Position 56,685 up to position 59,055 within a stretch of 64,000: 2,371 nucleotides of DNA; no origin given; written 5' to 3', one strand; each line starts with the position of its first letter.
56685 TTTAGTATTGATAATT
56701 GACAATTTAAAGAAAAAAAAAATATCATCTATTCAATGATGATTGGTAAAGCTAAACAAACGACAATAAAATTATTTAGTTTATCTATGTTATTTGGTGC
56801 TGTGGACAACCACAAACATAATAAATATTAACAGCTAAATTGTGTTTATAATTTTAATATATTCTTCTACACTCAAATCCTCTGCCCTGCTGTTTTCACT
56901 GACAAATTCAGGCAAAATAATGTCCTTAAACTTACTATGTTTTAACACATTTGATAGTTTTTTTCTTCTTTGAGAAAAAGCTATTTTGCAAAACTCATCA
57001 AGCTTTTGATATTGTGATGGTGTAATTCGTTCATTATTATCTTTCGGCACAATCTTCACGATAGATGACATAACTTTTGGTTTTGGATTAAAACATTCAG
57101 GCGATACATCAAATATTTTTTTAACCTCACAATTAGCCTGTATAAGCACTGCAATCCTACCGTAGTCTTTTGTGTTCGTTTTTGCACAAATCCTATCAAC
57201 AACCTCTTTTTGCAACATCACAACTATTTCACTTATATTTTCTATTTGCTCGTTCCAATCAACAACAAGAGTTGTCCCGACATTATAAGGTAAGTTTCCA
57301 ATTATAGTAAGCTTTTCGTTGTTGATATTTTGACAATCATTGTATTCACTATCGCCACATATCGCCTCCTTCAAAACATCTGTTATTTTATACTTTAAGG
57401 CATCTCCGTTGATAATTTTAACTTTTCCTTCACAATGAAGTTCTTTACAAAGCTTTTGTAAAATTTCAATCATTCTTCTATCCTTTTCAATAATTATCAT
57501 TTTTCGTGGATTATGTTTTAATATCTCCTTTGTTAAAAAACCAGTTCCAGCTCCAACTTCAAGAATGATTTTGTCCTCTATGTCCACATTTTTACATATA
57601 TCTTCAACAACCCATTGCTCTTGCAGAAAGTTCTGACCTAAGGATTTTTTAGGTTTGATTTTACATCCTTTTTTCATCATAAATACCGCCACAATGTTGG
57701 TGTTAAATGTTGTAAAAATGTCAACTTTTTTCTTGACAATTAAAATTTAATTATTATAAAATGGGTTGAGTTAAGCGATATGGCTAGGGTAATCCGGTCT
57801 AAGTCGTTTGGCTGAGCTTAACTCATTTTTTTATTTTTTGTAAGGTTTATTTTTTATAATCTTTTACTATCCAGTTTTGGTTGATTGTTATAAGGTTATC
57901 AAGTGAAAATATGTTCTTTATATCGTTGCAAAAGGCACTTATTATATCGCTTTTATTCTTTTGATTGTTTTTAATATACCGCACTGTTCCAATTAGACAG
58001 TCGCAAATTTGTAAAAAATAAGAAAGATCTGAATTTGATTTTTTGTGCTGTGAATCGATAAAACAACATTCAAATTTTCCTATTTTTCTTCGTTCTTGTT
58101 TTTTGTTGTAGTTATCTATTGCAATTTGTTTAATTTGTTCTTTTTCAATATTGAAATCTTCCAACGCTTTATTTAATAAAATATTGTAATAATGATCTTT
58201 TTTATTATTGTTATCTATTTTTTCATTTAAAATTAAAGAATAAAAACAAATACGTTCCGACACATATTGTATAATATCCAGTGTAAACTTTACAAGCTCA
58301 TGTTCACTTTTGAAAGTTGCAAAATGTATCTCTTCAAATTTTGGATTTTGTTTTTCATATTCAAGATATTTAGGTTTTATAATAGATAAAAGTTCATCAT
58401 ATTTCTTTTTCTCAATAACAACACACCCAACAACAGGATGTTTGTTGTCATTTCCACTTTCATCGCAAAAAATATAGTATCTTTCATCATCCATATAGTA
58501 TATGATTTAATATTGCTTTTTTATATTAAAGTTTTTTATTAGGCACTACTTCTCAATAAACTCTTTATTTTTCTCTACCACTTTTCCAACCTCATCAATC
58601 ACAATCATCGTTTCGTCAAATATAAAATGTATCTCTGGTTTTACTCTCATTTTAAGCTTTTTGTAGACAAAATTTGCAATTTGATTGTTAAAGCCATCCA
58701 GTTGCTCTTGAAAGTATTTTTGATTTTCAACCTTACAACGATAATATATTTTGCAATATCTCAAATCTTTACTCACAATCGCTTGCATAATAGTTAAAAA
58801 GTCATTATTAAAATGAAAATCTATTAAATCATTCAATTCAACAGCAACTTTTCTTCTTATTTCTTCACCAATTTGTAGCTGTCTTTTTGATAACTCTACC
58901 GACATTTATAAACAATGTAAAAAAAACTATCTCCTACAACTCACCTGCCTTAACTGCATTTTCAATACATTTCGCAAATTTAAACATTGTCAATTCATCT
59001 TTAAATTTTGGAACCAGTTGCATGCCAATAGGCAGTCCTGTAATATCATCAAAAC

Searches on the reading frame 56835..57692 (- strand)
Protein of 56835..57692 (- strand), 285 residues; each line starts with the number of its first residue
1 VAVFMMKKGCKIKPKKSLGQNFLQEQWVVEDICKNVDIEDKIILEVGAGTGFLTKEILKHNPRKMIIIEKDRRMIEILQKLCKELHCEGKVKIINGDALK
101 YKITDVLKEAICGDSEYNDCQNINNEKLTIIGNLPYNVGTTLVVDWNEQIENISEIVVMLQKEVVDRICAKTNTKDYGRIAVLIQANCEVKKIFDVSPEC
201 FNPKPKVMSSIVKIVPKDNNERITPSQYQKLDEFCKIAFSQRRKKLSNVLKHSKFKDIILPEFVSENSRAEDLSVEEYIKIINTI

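Call 10: search_protein_families(library=pfam, proteins=[window:56835-57692:-], max_evalue=0.01)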
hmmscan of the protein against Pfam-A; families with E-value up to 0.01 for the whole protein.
window:56835-57692:- (285 aa): 9 families
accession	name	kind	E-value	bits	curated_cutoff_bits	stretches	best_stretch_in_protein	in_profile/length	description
PF00398.26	RrnaAD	-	3.4e-56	190.7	24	1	14-284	4-260/263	Ribosomal RNA adenine dimethylase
PF13649.12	Methyltransf_25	-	8.8e-07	30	27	1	43-105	1-62/97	Methyltransferase domain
PF01564.23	Spermine_synth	-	2.2e-06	27.8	22.9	1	35-101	14-84/186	Spermine/spermidine synthase domain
PF03602.21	Cons_hypoth95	-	9.2e-06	25.9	24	1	35-100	38-102/182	Conserved hypothetical protein 95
PF13847.12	Methyltransf_31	-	0.0005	20.2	27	1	41-104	5-71/145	Methyltransferase domain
PF05175.20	MTS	-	0.0016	18.6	23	1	39-100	31-92/170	Methyltransferase small domain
PF02636.23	Methyltransf_28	-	0.0021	18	23.3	1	40-176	19-113/249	Putative S-adenosyl-L-methionine-dependent methyltransferase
PF02390.23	Methyltransf_4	-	0.0033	17.3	24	1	41-108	3-69/173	Putative methyltransferase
PF02475.24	TRM5-TYW2_MTfase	-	0.0042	17.5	28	1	39-107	36-105/164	TRM5/TYW2 methyltransferase domain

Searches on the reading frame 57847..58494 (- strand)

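Call 39: search_protein_families(library=pfam, proteins=[window:57847-58494:-], max_evalue=0.001)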
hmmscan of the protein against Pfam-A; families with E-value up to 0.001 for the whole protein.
window:57847-58494:- (215 aa): 1 family
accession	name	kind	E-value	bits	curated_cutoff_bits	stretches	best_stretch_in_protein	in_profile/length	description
PF12686.12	DUF3800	-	6.9e-09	37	21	1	7-173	1-148/149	Protein of unknown function (DUF3800)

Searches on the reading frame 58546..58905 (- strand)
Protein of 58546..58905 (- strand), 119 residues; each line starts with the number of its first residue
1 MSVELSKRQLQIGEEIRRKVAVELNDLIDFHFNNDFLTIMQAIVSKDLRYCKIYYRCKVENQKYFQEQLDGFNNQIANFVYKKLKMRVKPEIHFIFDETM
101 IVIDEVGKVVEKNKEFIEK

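Call 39: search_protein_families(library=pfam, proteins=[window:58546-58905:-], max_evalue=0.001)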
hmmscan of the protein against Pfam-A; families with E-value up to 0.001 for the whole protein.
window:58546-58905:- (119 aa): 1 family
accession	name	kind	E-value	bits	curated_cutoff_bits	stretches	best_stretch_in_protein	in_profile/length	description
PF02033.23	RBFA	-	1.7e-14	54.4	34.7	1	8-101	1-96/105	Ribosome-binding factor A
